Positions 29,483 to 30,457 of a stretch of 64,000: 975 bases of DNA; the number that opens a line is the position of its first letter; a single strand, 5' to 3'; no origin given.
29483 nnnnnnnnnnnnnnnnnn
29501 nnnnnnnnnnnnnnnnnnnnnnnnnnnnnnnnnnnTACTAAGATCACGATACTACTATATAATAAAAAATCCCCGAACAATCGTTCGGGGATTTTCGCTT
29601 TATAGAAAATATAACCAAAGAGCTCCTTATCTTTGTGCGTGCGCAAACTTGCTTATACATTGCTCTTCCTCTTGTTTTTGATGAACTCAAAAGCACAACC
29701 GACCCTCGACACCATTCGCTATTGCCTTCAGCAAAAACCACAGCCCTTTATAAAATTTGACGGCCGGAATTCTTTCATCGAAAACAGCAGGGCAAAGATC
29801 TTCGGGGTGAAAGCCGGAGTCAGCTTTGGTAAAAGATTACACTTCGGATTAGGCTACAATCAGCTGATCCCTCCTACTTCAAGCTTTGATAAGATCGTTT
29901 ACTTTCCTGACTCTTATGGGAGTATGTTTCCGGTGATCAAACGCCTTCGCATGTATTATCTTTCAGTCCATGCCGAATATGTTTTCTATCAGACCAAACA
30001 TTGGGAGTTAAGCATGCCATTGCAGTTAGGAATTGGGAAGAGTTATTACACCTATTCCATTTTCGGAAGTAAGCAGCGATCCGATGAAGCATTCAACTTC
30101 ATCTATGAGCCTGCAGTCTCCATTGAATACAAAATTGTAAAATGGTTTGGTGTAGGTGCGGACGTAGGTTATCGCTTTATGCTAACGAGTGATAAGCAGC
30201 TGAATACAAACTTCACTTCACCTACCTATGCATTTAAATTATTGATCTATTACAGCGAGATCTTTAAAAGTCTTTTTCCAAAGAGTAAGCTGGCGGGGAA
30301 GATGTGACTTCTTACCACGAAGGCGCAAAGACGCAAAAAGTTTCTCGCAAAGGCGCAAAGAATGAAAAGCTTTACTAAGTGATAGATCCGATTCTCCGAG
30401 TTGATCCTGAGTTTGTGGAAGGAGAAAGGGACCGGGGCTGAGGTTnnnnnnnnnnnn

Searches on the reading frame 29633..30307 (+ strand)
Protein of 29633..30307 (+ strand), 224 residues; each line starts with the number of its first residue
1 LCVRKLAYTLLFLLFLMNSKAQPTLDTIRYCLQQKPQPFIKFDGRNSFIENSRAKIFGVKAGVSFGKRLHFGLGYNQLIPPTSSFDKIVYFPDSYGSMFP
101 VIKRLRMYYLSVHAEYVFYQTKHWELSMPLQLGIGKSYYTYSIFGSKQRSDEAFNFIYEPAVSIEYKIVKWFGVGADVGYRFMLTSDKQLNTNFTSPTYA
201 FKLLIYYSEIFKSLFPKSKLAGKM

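Call 7: search_protein_families(library=pfam, proteins=[window:29633-30307:+], max_evalue=0.001)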
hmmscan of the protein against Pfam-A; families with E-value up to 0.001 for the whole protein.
window:29633-30307:+ (224 aa): 0 families

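Call 34: search_protein_families(library=pfam, proteins=[window:29633-30307:+], max_evalue=0.1)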
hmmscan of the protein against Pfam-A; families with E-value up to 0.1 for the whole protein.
window:29633-30307:+ (224 aa): 1 family
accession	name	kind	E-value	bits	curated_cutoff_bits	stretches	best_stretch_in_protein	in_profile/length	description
PF13505.12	OMP_b-brl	-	0.0065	17.1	28.7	1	54-181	43-153/175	Outer membrane protein beta-barrel domain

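Call 63: search_protein_families(library=ncbifam, proteins=[window:29633-30307:+], max_evalue=0.01)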
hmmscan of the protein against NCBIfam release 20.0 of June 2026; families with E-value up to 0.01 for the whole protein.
window:29633-30307:+ (224 aa): 1 family
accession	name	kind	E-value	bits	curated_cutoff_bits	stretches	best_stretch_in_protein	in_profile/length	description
NF047328.1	OMP_TP0733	subfamily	0.0003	20.2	130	1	106-183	105-174/202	TP0733 family outer membrane beta-barrel protein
